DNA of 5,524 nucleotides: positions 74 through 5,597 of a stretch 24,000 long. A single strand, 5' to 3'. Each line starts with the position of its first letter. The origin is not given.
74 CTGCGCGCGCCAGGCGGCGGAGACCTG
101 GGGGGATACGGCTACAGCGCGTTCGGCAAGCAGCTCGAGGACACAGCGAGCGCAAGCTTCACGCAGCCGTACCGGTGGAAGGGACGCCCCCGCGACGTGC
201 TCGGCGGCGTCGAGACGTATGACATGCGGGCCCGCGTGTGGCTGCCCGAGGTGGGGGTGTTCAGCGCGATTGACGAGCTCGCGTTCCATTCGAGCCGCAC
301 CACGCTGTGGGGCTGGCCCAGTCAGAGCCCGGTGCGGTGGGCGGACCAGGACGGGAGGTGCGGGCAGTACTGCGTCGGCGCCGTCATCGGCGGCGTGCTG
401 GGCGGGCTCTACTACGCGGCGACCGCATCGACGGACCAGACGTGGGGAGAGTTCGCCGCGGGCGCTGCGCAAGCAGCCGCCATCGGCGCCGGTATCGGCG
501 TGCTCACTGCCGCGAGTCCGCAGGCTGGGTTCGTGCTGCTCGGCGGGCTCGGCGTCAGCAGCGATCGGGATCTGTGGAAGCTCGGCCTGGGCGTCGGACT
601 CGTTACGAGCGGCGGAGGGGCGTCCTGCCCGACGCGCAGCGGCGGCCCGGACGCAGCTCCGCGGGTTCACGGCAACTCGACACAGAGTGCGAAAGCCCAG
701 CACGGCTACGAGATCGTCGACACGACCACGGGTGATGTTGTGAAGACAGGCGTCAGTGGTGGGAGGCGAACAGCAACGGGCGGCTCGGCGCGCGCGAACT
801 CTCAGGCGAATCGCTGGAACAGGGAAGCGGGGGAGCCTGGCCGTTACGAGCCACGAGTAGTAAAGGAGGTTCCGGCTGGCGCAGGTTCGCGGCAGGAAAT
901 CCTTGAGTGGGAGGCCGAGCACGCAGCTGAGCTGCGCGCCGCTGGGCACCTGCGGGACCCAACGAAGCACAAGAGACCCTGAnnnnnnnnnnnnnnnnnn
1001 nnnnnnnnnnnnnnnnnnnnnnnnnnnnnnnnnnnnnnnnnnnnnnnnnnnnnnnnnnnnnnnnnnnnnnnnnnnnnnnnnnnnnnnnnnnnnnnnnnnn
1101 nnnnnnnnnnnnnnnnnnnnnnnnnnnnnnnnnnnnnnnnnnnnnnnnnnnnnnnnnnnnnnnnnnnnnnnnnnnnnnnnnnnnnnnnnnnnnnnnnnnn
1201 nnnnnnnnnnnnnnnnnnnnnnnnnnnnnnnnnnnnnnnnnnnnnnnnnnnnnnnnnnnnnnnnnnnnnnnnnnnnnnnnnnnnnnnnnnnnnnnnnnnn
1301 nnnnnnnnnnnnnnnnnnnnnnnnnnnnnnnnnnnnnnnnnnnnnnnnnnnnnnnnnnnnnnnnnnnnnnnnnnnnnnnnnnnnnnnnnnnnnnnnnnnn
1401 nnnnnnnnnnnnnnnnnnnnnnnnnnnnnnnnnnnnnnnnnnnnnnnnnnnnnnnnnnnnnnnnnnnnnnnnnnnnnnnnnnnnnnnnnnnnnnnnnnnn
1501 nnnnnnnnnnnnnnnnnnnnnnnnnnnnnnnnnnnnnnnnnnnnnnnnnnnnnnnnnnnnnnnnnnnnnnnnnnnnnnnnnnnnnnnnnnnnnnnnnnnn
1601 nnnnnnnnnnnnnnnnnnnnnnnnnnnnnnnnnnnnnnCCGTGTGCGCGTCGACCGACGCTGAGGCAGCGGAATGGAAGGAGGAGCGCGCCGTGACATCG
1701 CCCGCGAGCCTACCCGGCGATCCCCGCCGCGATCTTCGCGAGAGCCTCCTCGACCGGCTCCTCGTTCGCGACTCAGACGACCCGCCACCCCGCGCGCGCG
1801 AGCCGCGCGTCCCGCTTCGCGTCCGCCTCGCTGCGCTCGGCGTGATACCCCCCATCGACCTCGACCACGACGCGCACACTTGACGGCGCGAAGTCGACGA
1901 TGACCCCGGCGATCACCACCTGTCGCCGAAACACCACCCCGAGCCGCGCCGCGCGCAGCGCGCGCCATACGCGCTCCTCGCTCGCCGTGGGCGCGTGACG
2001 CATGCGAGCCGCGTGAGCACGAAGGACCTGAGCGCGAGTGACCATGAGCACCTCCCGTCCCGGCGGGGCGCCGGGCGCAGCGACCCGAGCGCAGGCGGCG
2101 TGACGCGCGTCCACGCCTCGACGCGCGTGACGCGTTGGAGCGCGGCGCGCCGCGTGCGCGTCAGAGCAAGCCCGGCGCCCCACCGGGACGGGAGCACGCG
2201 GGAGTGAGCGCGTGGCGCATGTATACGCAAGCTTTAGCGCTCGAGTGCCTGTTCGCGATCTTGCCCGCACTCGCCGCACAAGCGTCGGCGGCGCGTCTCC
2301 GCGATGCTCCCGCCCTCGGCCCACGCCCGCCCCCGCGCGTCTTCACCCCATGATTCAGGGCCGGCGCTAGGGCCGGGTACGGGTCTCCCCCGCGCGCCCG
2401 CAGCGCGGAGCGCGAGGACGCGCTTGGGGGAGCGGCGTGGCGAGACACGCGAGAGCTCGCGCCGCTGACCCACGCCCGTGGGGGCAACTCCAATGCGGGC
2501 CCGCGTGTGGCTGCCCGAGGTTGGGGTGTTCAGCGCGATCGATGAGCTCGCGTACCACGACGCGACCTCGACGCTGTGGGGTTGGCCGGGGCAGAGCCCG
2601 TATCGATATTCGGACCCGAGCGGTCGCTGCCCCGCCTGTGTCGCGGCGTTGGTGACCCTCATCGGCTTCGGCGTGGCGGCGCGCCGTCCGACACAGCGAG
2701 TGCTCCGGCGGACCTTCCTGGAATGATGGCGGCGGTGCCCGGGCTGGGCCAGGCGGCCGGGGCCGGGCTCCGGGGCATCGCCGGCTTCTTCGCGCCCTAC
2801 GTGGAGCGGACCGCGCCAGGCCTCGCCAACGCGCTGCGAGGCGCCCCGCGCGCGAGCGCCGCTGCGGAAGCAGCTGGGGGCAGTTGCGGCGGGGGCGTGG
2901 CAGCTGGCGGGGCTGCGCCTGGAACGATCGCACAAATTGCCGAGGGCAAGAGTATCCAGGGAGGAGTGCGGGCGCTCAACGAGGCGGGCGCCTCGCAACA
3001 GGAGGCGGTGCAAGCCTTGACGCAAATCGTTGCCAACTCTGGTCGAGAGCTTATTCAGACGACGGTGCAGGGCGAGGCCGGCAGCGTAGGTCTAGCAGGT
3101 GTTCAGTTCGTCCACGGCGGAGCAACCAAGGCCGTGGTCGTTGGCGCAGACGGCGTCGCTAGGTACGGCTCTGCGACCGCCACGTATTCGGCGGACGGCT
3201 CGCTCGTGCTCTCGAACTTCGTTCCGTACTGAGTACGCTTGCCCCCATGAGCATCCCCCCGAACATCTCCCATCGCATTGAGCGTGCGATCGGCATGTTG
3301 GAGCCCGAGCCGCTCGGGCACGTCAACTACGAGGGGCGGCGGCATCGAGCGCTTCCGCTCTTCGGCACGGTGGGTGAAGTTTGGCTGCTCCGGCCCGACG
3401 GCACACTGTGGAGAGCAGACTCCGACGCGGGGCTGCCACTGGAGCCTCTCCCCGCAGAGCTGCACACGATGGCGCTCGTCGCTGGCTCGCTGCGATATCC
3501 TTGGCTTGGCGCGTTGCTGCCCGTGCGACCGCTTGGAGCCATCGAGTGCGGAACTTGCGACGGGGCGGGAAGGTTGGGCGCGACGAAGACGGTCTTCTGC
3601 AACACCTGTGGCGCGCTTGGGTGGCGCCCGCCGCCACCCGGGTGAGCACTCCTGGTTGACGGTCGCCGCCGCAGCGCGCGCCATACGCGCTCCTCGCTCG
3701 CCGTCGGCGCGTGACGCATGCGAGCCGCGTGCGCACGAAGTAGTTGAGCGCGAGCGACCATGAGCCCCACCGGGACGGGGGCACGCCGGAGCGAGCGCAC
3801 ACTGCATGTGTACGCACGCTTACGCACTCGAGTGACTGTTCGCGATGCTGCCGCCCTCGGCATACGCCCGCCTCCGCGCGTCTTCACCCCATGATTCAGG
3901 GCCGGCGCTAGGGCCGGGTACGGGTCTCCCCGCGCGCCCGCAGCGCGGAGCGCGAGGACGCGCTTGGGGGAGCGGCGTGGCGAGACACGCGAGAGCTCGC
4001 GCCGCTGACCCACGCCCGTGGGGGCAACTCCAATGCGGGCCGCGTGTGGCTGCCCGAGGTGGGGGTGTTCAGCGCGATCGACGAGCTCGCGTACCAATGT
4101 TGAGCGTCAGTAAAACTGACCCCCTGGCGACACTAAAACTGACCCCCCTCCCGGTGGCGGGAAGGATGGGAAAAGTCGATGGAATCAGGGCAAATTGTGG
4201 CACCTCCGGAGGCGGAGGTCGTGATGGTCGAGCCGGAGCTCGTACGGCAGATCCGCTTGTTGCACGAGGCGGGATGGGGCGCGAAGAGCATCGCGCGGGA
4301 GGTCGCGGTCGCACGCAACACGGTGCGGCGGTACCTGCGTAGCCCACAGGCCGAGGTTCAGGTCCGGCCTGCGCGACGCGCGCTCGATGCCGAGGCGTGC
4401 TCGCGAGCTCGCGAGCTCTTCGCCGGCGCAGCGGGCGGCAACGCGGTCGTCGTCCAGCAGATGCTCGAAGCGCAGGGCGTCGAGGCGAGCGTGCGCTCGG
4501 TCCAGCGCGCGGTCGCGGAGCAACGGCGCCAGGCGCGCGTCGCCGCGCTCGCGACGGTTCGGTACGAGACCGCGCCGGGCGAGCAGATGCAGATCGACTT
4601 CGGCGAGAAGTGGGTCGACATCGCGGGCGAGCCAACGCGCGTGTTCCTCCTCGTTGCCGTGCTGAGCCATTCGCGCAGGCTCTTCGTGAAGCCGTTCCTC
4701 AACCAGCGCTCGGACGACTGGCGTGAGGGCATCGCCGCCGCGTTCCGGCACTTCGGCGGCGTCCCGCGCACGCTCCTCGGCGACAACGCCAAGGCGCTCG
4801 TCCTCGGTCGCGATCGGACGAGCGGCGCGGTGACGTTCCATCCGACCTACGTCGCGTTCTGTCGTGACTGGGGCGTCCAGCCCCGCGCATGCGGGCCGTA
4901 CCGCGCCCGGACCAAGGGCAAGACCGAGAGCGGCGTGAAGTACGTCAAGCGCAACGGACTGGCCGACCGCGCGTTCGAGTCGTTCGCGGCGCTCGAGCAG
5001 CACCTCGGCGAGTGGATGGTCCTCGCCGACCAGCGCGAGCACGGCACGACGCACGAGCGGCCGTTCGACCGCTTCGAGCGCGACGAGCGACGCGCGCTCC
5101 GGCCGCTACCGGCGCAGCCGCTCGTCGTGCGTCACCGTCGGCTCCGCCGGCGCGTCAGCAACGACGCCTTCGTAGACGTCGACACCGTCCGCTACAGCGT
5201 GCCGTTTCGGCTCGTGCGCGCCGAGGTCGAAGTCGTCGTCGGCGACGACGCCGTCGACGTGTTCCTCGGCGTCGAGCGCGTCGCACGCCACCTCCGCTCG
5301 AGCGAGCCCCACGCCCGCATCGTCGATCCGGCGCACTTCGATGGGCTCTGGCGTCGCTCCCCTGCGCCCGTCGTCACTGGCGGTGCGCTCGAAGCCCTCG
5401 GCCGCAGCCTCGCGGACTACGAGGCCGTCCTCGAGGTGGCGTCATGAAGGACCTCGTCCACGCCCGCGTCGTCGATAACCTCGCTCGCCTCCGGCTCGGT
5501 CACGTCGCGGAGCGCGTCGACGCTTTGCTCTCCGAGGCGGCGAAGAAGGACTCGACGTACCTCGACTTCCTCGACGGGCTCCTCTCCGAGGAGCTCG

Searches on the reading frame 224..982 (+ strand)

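Call 16: search_protein_families(library=pfam, proteins=[window:224-982:+], max_evalue=0.01)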
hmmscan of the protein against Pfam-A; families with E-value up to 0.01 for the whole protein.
window:224-982:+ (252 aa): 1 family
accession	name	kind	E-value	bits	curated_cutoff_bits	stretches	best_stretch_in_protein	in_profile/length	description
PF15653.11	Tox-URI2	-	1.1e-11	45.3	20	1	152-237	1-81/86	URI fold toxin 2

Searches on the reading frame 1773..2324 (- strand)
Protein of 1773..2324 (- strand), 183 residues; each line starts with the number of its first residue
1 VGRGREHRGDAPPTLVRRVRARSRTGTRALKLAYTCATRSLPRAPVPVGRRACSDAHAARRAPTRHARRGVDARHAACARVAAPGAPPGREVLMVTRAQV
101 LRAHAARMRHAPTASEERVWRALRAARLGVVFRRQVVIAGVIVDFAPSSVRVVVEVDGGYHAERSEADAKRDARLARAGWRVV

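Call 16: search_protein_families(library=pfam, proteins=[window:1773-2324:-], max_evalue=0.01)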
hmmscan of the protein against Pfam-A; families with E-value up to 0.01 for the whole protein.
window:1773-2324:- (183 aa): 2 families
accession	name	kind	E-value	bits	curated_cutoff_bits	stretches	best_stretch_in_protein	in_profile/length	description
PF04480.18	DUF559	-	4.2e-22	78.5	20.6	1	102-183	4-86/109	Protein of unknown function (DUF559)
PF18741.7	MTES_1575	-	0.00025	21.5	38.2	1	116-182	2-73/96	REase_MTES_1575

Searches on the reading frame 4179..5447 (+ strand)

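Call 12: search_protein_families(library=pfam, proteins=[window:4179-5447:+], max_evalue=0.01)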
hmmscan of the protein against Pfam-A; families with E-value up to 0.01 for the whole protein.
window:4179-5447:+ (422 aa): 6 families
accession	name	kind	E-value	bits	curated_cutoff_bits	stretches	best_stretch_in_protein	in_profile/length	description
PF22483.2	Mu-transpos_C_2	-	1.2e-17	63.8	27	1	310-383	1-73/73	Mu transposase, C-terminal domain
PF00665.32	rve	-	1.2e-10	42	32.6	1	131-242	2-101/102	Integrase core domain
PF02796.21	HTH_7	-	3.8e-05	24.2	23.8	1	24-54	13-43/45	Helix-turn-helix domain of resolvase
PF13384.12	HTH_23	-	0.0033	17.7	24.6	0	25-54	11-39/50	Homeodomain-like domain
PF13551.12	HTH_29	-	0.0069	16.9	28.1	1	26-55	5-35/64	Winged helix-turn helix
PF13936.12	HTH_38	-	0.0086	16.2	27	0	20-54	8-42/44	Helix-turn-helix domain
